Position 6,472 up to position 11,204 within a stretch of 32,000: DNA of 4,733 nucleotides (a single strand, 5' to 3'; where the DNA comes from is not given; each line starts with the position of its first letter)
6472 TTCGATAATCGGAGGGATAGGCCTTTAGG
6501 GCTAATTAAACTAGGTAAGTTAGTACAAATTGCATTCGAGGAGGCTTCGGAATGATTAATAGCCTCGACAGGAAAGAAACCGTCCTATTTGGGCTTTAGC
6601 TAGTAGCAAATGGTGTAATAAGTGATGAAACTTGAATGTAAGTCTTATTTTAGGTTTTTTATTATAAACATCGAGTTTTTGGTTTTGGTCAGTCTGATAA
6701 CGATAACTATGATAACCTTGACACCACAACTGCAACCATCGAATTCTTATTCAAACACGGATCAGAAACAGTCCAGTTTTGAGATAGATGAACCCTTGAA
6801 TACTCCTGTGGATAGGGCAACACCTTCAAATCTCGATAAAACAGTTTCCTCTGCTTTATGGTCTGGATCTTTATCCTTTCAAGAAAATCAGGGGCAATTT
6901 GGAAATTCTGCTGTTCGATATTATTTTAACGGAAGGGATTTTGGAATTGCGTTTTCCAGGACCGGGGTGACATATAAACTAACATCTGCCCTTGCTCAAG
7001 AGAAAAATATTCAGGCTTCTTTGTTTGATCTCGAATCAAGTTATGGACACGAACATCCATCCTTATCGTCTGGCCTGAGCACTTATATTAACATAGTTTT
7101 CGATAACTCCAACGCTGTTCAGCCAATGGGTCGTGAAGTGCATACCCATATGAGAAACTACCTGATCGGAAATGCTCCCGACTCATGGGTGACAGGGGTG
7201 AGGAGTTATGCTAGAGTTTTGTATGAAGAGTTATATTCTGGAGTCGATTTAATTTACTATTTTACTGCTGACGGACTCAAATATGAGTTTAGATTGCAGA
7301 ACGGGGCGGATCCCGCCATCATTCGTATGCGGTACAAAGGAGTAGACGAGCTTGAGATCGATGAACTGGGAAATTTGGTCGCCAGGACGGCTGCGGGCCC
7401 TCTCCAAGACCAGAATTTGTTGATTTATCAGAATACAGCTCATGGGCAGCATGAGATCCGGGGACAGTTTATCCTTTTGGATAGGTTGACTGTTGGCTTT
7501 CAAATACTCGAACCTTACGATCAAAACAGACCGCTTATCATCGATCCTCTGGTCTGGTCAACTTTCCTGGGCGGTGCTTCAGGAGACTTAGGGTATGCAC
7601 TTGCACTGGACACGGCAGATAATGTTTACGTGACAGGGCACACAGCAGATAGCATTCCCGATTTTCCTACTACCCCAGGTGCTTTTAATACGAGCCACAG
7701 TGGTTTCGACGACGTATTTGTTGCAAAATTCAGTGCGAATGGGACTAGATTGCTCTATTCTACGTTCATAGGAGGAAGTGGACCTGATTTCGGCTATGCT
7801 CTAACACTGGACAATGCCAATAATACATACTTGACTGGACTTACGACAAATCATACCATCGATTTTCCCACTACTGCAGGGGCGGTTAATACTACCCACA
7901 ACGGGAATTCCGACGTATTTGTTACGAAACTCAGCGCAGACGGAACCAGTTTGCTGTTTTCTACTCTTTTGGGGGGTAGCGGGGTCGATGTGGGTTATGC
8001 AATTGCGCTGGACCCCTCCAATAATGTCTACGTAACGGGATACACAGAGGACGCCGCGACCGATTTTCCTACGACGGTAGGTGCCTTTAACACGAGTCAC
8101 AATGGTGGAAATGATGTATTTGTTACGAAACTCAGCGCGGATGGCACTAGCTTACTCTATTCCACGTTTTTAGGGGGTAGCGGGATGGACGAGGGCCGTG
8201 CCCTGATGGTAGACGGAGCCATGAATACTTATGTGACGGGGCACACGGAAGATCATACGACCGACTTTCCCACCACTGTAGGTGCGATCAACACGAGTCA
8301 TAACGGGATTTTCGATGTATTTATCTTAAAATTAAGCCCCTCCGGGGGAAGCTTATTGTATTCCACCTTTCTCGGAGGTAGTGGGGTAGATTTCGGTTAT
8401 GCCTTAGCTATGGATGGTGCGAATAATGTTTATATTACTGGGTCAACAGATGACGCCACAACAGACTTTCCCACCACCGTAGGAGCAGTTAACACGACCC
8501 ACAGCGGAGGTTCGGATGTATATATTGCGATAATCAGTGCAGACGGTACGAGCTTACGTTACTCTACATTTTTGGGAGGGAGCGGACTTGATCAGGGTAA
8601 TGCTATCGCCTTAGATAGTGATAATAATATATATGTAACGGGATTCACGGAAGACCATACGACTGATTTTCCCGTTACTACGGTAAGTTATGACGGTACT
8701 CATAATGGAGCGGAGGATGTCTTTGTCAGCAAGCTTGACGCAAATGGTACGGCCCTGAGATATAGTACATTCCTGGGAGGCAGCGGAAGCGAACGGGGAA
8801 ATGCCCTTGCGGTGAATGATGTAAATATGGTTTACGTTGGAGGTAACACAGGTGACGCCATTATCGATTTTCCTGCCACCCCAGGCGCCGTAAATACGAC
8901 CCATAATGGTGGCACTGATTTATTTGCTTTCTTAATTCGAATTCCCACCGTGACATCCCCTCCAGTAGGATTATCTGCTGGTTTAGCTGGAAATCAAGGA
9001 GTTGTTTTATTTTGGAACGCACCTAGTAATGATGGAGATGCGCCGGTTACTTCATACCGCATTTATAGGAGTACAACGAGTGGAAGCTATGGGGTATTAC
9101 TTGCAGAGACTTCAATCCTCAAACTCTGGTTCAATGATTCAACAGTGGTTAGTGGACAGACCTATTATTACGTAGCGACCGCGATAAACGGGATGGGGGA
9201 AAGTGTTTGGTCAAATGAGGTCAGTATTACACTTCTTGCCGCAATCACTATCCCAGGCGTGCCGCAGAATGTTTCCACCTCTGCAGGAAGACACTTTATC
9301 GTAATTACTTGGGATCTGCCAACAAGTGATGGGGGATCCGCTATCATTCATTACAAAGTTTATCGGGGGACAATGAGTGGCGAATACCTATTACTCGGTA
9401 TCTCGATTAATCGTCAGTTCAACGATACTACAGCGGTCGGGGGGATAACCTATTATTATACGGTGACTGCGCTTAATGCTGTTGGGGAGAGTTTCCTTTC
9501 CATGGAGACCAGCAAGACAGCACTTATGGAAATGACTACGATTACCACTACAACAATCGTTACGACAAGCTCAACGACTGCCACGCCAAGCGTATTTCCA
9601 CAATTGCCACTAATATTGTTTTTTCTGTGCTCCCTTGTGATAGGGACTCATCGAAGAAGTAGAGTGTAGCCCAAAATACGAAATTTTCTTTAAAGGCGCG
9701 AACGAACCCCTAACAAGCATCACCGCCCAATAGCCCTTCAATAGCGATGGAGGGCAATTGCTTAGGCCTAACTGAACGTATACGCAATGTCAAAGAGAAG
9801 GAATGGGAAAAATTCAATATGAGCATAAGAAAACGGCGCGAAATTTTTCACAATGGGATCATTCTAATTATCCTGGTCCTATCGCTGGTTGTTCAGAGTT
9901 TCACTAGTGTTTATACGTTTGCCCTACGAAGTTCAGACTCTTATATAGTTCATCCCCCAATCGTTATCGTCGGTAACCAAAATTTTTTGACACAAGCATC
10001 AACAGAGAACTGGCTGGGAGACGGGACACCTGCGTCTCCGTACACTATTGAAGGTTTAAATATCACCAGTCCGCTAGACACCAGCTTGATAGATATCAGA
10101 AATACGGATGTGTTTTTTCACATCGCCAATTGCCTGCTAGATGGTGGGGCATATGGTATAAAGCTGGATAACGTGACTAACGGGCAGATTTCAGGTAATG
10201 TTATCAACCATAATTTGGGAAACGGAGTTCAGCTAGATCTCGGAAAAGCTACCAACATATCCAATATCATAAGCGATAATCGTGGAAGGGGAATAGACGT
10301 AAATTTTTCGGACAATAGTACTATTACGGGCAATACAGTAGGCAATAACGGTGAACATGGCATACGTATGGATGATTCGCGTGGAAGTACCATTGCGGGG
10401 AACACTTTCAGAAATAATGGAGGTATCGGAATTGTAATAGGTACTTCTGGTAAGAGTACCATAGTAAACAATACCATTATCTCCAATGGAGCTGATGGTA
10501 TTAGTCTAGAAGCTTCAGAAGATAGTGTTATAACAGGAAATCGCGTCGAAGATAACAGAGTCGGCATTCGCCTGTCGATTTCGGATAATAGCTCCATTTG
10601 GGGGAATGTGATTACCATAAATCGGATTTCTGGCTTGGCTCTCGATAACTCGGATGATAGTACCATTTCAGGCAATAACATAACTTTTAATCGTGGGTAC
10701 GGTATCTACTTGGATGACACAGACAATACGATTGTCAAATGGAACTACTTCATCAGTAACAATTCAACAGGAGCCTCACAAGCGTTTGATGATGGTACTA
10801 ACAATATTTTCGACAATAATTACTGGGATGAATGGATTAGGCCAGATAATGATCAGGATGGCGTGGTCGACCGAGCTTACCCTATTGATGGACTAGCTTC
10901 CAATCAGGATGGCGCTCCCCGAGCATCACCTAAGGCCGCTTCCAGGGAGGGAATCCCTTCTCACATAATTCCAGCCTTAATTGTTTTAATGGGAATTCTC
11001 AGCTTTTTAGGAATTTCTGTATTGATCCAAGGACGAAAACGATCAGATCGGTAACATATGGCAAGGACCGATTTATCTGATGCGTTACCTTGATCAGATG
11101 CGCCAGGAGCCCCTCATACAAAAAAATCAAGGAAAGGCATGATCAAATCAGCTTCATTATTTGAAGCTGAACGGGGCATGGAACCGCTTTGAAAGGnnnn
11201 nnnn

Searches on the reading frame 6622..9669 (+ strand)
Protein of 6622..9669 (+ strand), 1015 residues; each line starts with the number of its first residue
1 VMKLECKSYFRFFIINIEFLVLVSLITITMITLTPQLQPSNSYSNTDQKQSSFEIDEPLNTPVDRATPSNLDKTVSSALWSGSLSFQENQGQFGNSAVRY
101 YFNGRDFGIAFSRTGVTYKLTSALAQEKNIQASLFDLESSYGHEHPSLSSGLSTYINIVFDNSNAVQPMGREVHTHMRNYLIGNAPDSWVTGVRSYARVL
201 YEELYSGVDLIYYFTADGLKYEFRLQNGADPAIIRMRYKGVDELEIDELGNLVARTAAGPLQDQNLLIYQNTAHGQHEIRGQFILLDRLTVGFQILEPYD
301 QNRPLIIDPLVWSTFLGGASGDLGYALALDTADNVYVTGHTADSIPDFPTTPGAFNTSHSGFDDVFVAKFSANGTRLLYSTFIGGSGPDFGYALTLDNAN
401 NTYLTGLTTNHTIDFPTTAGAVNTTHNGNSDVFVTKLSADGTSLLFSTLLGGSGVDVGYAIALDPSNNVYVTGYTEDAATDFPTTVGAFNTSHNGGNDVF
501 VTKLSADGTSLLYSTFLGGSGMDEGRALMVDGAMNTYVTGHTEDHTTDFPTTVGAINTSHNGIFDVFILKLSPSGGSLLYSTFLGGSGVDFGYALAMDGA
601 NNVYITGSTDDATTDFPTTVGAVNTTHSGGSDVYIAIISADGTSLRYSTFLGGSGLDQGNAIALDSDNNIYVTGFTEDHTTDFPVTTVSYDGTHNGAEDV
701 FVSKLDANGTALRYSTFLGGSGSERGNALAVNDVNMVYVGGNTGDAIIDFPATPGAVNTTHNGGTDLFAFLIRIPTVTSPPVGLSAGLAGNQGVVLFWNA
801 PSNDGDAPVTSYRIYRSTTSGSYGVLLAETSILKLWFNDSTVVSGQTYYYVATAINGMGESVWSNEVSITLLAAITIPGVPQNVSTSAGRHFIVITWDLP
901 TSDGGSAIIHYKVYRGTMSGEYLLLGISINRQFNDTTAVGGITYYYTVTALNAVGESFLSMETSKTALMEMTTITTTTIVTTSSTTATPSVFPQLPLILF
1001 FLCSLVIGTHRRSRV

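Call 25: search_protein_families(library=pfam, proteins=[window:6622-9669:+], max_evalue=0.001)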
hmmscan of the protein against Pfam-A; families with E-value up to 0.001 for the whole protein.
window:6622-9669:+ (1015 aa): 3 families
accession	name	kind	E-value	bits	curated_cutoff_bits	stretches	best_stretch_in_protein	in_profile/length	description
PF25778.1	DUF7948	-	1e-50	173.2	27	1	86-310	1-214/214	Domain of unknown function (DUF7948)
PF06739.17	SBBP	-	6.8e-31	106.4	20.5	4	446-475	2-32/38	Beta-propeller repeat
PF00041.27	fn3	-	4.4e-08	33.7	25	0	779-869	1-83/84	Fibronectin type III domain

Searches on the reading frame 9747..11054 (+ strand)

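Call 5: search_protein_families(library=pfam, proteins=[window:9747-11054:+], max_evalue=0.01)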
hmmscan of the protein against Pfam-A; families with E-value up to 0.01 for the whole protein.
window:9747-11054:+ (435 aa): 2 families
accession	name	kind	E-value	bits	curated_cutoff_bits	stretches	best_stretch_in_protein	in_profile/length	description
PF13229.12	Beta_helix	-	1.3e-38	132.6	25.9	2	215-358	12-156/158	Right handed beta helix region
PF05048.19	NosD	-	1.2e-32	113.5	23.6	2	122-247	47-172/212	Periplasmic copper-binding protein (NosD)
